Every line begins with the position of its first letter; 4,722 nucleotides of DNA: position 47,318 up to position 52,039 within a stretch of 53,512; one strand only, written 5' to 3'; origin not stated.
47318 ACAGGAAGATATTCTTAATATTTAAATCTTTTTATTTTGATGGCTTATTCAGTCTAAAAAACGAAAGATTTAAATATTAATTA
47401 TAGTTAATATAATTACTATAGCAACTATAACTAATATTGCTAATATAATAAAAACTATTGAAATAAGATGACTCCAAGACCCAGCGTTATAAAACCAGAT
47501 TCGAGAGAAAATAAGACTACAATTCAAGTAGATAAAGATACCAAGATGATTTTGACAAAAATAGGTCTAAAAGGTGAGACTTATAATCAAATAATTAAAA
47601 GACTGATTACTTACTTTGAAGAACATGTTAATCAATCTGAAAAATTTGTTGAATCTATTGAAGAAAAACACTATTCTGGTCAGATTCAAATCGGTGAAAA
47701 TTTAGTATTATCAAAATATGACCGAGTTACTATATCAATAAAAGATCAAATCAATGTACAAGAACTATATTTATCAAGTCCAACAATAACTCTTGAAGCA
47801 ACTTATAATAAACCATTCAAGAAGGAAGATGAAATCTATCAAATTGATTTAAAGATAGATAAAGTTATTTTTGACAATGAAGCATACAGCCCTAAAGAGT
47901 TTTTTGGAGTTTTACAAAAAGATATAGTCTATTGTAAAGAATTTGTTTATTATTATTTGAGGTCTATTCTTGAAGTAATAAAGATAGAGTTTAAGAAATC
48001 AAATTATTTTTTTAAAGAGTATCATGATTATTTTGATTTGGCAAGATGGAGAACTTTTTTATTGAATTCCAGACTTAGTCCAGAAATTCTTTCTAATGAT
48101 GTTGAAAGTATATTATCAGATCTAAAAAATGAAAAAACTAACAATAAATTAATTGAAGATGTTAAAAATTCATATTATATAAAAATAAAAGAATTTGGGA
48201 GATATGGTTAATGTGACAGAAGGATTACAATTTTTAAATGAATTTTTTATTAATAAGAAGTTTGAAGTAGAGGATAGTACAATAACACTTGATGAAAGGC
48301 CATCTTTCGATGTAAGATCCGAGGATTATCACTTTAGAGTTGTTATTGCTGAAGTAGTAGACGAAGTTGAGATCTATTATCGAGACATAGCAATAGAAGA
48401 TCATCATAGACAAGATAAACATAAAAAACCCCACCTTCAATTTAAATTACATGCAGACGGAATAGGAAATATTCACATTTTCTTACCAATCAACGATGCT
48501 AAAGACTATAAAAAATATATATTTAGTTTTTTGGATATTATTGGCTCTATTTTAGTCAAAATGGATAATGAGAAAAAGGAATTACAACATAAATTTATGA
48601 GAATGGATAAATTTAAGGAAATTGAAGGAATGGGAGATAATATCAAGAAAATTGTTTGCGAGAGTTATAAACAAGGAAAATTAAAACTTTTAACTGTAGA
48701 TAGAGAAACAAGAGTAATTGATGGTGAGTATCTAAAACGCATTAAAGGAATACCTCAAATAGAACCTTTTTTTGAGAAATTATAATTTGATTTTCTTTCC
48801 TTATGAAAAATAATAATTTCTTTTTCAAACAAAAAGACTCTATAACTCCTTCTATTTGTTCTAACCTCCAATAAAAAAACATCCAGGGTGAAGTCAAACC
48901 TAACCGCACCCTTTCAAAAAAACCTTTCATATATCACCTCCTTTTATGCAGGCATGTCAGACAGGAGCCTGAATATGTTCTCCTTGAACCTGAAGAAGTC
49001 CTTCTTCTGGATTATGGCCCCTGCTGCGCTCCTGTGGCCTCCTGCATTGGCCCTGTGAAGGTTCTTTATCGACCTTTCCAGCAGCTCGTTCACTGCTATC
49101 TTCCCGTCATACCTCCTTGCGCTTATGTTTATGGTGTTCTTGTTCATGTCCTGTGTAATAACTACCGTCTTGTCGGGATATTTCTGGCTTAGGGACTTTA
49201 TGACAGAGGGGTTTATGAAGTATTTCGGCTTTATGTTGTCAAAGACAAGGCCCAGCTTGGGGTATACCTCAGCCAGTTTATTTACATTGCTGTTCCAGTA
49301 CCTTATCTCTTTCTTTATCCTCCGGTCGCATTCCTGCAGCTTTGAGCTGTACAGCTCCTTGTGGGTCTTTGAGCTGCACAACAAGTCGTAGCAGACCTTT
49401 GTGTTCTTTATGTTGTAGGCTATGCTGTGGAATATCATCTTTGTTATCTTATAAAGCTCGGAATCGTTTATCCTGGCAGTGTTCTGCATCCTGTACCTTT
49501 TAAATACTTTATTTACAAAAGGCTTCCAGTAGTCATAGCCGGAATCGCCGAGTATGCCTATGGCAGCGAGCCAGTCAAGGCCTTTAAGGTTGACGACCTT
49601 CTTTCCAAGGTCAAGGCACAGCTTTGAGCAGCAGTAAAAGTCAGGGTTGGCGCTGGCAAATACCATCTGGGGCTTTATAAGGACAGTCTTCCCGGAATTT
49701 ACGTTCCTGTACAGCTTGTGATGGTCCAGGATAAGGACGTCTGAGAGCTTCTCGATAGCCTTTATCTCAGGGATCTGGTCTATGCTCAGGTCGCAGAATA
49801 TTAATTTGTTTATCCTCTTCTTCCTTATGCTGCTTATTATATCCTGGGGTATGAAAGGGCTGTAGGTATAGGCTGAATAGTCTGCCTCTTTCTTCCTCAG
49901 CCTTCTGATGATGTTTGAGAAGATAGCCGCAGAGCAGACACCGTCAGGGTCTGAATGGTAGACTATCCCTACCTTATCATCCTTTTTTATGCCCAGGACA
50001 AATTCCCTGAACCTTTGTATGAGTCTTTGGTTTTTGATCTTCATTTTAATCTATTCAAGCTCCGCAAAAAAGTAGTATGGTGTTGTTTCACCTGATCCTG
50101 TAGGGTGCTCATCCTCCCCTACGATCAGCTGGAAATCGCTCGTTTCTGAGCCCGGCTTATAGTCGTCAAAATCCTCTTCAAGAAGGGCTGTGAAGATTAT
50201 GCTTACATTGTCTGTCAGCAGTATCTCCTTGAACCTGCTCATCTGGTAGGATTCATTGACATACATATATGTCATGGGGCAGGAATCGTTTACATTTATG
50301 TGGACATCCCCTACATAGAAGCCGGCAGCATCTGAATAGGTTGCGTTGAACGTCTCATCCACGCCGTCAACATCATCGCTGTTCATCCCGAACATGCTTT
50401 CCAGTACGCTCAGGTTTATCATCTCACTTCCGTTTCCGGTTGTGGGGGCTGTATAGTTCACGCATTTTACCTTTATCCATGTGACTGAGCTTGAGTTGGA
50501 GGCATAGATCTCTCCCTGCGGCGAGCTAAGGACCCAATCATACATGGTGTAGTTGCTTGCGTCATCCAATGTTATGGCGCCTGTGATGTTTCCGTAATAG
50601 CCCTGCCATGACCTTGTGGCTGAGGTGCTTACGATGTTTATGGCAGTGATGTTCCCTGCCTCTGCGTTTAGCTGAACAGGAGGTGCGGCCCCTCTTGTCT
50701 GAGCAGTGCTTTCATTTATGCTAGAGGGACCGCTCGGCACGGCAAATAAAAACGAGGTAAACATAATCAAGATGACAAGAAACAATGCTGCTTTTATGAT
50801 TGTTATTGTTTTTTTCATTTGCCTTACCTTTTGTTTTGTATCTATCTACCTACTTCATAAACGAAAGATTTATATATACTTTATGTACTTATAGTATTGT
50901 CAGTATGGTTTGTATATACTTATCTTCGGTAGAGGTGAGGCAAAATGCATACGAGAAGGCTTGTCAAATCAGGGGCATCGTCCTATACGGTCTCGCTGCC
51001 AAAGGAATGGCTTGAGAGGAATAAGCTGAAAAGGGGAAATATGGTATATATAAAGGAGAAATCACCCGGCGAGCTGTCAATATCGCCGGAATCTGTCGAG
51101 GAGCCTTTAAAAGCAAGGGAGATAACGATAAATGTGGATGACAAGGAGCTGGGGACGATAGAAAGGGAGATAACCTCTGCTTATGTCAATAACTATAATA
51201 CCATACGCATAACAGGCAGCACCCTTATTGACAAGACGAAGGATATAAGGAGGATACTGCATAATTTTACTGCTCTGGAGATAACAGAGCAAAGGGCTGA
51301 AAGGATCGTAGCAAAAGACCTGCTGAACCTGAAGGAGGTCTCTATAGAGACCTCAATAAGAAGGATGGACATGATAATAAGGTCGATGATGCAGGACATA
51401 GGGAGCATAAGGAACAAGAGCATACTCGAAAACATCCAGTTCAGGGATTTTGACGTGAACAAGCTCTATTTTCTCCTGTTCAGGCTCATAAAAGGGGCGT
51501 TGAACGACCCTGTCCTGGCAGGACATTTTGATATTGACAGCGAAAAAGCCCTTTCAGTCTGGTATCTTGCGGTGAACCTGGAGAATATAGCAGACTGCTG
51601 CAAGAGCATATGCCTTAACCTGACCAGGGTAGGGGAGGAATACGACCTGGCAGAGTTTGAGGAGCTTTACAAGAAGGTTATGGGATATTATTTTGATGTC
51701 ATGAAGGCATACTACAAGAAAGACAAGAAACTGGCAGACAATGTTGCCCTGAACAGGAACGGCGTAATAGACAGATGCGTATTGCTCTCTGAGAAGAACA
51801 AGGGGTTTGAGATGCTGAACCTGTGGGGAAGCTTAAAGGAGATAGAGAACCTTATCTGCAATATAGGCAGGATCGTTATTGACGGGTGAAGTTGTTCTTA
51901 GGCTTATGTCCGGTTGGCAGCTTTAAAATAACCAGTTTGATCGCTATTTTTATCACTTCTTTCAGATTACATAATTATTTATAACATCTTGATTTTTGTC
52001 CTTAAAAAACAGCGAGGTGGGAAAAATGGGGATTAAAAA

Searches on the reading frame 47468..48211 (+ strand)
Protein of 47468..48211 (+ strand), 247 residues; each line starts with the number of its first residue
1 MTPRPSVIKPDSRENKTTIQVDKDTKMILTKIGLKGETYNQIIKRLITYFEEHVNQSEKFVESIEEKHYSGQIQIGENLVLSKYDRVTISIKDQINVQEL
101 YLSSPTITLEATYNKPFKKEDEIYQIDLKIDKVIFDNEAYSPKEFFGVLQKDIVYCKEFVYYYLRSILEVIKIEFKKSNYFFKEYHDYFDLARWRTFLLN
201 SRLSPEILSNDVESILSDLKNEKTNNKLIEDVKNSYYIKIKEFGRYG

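Call 8: search_protein_families(library=pfam, proteins=[window:47468-48211:+], max_evalue=0.001)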
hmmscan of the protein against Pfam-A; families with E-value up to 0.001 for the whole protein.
window:47468-48211:+ (247 aa): 1 family
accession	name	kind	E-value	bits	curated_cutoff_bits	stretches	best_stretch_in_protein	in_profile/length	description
PF24434.1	DUF7557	-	2.9e-06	27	25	1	17-52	2-37/45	Family of unknown function (DUF7557)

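Call 88: search_protein_families(library=padloc, proteins=[window:47468-48211:+], max_evalue=0.001)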
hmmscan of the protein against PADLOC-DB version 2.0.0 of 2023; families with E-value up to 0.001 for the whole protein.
window:47468-48211:+ (247 aa): 0 families

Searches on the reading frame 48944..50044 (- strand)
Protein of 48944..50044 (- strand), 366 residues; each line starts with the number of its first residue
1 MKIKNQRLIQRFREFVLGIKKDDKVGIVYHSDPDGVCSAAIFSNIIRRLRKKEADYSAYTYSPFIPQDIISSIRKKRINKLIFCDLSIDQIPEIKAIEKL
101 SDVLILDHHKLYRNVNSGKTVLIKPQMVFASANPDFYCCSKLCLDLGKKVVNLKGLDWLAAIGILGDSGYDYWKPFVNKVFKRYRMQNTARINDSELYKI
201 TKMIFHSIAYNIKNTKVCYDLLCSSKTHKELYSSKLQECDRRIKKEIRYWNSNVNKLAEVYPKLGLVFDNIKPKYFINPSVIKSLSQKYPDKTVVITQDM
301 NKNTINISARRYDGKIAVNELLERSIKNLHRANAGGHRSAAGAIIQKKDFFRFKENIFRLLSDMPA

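Call 11: search_protein_families(library=pfam, proteins=[window:48944-50044:-], max_evalue=0.0001)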
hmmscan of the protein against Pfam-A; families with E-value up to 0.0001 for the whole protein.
window:48944-50044:- (366 aa): 2 families
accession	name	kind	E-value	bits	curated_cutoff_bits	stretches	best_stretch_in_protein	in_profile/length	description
PF01368.27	DHH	-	5.6e-11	43.2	28.1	1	24-146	1-101/125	DHH family, N-terminal domain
PF02272.25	DHHA1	-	1.6e-08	35.4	25.9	1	281-357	21-96/102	DHHA1 domain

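Call 37: search_protein_families(library=ncbifam, proteins=[window:48944-50044:-], max_evalue=0.001)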
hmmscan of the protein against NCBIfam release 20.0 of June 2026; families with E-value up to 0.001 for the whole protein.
window:48944-50044:- (366 aa): 4 families
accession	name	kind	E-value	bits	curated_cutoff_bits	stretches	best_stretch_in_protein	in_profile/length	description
NF053576.1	RecJ_archaeal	equivalog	7.3e-22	77.8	360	2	19-169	8-151/452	RecJ family nuclease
TIGR00644.1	recJ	equivalog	1.6e-16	59.7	396.9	2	18-122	50-157/546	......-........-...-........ exonuclease RecJ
NF040701.1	RecJ_Meth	equivalog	4.9e-16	58.6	550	1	20-211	5-195/449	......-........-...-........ exonuclease RecJ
NF053575.1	GAN_nuclease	exception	1.6e-09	36.9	850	1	19-167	21-166/467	GINS-associated RecJ family nuclease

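Call 40: search_solved_structures(query=window:48944-50044:-, max_evalue=0.001)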
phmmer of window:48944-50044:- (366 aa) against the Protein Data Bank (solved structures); distinct sequences matched with E-value up to 0.001: 3.
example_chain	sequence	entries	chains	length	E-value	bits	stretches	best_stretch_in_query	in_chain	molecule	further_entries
5x4h_A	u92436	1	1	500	8.4e-09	38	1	18-167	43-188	Uncharacterized protein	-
5x4i_A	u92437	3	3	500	1.1e-07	34.4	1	18-167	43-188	Uncharacterized protein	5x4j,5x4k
7bhi_A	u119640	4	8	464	1.3e-06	30.8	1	21-212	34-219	Conserved protein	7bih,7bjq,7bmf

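Call 72: find_homologous_proteins(query=window:48944-50044:-, max_evalue=1e-10)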
Query window:48944-50044:- (366 aa): 25 proteins with E <= 1e-10 among 2001 candidates.
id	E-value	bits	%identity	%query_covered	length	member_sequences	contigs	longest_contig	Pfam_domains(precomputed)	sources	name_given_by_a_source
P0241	1.3e-242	822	100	100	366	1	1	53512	PF01368.28,PF02272.25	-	-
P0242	6.6e-131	454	56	99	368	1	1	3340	PF01368.28,PF02272.25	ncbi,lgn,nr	ncbi:MAG: DHH family phosphoesterase [Nanoarchaeota archaeon]|nr:DHH family phosphoesterase [Nanoarc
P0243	1.2e-126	440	57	94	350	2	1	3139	PF01368.28,PF02272.25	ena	-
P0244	9.4e-119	415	53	99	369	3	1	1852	PF01368.28,PF02272.25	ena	-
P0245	5.3e-117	409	53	100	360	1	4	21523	PF01368.28,PF02272.25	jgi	jgi:single-stranded DNA-specific DHH superfamily exonuclease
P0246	3.9e-114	399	49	99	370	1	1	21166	PF01368.28,PF02272.25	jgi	jgi:single-stranded DNA-specific DHH superfamily exonuclease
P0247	1.2e-100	355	44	99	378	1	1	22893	PF01368.28,PF02272.25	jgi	jgi:single-stranded DNA-specific DHH superfamily exonuclease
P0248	1.7e-96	341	43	99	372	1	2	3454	PF01368.28,PF02272.25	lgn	-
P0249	8.1e-86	306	41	98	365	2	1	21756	PF01368.28,PF02272.25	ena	-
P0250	5.4e-80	287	40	96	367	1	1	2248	PF01368.28,PF02272.25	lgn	-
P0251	3.4e-73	265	38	99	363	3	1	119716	PF01368.28,PF02272.25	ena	-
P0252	5.3e-72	261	38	99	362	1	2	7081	PF01368.28,PF02272.25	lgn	-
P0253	1.1e-70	256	38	99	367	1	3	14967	PF01368.28,PF02272.25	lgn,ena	-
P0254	1.0e-64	237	35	98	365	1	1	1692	PF01368.28,PF02272.25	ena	-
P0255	1.5e-64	236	39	96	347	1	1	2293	PF01368.28,PF02272.25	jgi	-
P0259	2.9e-57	212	34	96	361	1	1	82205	PF01368.28,PF02272.25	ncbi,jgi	-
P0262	4.4e-52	195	32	96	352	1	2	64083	PF01368.28,PF02272.25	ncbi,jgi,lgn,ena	-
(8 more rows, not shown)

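Call 73: find_encoding_contigs(protein=P0251, flank=8000, max_places=1)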
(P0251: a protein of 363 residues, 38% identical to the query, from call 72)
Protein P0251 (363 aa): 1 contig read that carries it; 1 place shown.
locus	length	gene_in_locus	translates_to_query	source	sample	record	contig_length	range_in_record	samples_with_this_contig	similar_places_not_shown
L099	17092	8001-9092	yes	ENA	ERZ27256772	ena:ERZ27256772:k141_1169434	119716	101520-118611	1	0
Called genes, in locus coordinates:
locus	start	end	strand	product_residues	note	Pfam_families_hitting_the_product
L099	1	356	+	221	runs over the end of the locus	PF13419:HAD_2 (weak)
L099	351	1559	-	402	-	PF00149:Metallophos, PF12850:Metallophos_2 (weak)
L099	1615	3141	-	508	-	PF01935:DUF87, PF12846:AAA_10 (faint)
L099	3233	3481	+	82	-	-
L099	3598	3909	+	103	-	-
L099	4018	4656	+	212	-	PF00009:GTP_EFTU (faint), PF00735:Septin (faint), PF00004:AAA (faint), PF01926:MMR_HSR1, PF02421:FeoB_N (weak), PF08477:Roc (faint)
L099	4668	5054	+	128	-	PF09846:OapB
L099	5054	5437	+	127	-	PF09845:OapC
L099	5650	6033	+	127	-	-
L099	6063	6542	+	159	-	-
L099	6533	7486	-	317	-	PF04014:MazE_antitoxin (weak)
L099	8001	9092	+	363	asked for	PF01368:DHH, PF02272:DHHA1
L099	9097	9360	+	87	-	-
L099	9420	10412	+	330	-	PF00990:GGDEF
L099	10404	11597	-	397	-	PF01926:MMR_HSR1, PF02421:FeoB_N (weak), PF08438:YGR210-like_G4, PF02824:TGS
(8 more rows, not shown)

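Call 74: find_encoding_contigs(protein=P0259, flank=8000, max_places=1)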
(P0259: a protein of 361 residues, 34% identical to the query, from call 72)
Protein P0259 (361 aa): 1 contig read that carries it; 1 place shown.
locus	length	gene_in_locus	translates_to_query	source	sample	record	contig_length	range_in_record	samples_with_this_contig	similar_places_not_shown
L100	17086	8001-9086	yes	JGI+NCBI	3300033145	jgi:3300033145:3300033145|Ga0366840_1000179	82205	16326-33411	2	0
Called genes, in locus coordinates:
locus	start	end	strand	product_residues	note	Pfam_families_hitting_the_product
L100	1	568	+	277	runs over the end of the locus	PF01656:CbiA, PF10609:ParA, PF13614:AAA_31 (weak), PF13187:Fer4_9, PF00037:Fer4, PF12837:Fer4_6 (weak), PF12838:Fer4_7, PF14697:Fer4_21, +8 more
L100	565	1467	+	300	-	PF01656:CbiA, PF02374:ArsA_ATPase (weak), PF10609:ParA, PF13614:AAA_31 (weak), PF13237:Fer4_10 (weak), PF12838:Fer4_7, PF13187:Fer4_9 (weak), PF14697:Fer4_21, +5 more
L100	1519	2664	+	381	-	-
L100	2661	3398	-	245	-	-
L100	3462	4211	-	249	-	PF21003:NucS_N, PF01939:NucS_C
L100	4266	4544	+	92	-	-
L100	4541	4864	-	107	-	PF14251:PterinBD-DUF4346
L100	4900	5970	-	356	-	PF01321:Creatinase_N, PF00557:Peptidase_M24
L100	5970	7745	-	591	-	-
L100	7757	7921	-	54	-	-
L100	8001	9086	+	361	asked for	PF01368:DHH (weak), PF02272:DHHA1 (weak)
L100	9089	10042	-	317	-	PF14716:HHH_8, PF14520:HHH_5 (weak), PF14792:DNA_pol_B_palm (weak), PF14791:DNA_pol_B_thumb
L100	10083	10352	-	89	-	-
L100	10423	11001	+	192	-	PF00881:Nitroreductase, PF14512:TM1586_NiRdase (weak)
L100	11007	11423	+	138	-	PF00903:Glyoxalase, PF22677:Ble-like_N (weak)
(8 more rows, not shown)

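Call 75: find_encoding_contigs(protein=P0262, flank=8000, max_places=1)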
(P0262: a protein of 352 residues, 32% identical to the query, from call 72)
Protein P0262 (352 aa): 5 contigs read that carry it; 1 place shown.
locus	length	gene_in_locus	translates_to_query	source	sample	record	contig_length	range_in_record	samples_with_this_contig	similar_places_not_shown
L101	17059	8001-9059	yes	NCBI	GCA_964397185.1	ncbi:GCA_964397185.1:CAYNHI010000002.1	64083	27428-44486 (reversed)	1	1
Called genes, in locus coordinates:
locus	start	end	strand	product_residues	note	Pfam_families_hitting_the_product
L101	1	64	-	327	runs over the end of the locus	PF13793:Pribosyltran_N, PF00156:Pribosyltran, PF14572:Pribosyl_synth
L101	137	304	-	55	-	-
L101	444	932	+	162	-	PF00210:Ferritin, PF02915:Rubrerythrin (weak)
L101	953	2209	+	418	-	PF03952:Enolase_N, PF00113:Enolase_C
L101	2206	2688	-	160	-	-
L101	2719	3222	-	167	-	-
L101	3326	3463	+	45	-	-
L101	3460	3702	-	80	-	-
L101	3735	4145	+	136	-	-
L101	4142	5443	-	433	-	PF02844:GARS_N, PF01071:GARS_A, PF02843:GARS_C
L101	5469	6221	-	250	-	PF21003:NucS_N, PF01939:NucS_C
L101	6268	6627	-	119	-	-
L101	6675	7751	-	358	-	PF01321:Creatinase_N, PF00557:Peptidase_M24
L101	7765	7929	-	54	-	-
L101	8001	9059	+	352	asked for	PF01368:DHH (weak), PF02272:DHHA1 (weak)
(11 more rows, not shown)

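Call 88: search_protein_families(library=padloc, proteins=[window:48944-50044:-], max_evalue=0.001)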
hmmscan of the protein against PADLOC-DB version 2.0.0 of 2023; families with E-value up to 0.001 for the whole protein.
window:48944-50044:- (366 aa): 0 families

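Call 110: search_solved_structures(query=A5, max_evalue=0.01)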
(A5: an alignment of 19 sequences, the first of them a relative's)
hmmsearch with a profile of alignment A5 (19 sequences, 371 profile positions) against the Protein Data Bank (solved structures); distinct sequences matched with E-value up to 0.01: 11.
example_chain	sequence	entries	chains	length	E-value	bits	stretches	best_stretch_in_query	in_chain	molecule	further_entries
5x4h_A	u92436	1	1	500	4.4e-21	78.4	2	18-173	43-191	Uncharacterized protein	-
5x4i_A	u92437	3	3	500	1.3e-19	73.6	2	18-173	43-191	Uncharacterized protein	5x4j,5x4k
6tvv_A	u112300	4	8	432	1.7e-16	63.4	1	9-176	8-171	MjaRecJ | nuclease RecJ2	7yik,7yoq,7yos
5ghr_A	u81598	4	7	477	8.4e-16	61.1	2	19-172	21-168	SsDNA-specific exonuclease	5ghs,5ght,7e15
7ykv_A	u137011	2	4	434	2.8e-15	59.3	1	9-176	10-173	archaeal nuclease RecJ2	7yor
8y30_A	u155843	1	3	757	9.6e-13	51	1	7-365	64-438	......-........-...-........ exonuclease RecJ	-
7bhi_A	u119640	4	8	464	6.6e-12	48.2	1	15-174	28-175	Conserved protein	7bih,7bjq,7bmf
9r7o_A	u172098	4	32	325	1.1e-06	31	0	12-117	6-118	DHH family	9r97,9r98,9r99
8a8k_A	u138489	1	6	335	9e-05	24.8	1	25-351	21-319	PAP phosphatase from Methanothermococcus thermolithotrophicus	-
5o1u_A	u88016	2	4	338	0.00022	23.5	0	14-117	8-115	Phosphodiesterase | TmPDE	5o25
5o4z_A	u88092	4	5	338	0.0026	19.9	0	14-117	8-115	DHH/DHHA1-type phosphodiesterase TM1595 | phosphodiesterase TM1595 | phosphodiesterase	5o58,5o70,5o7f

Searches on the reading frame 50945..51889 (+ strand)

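Call 11: search_protein_families(library=pfam, proteins=[window:50945-51889:+], max_evalue=0.0001)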
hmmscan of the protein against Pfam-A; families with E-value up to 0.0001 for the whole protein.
window:50945-51889:+ (314 aa): 2 families
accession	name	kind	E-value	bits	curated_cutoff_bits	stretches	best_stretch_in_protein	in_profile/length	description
PF01895.24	PhoU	-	8.8e-07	29.7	23.5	1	138-223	1-86/89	PhoU domain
PF04014.23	MazE_antitoxin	-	3.9e-06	27.1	24.7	1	10-49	4-43/48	Antidote-toxin recognition MazE, bacterial antitoxin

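Call 37: search_protein_families(library=ncbifam, proteins=[window:50945-51889:+], max_evalue=0.001)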
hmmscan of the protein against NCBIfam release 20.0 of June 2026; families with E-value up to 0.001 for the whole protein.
window:50945-51889:+ (314 aa): 1 family
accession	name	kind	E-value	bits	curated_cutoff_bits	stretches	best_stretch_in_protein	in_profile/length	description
TIGR02135.1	phoU_full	equivalog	0.00042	20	130.25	0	209-269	85-149/212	phosphate signaling complex protein PhoU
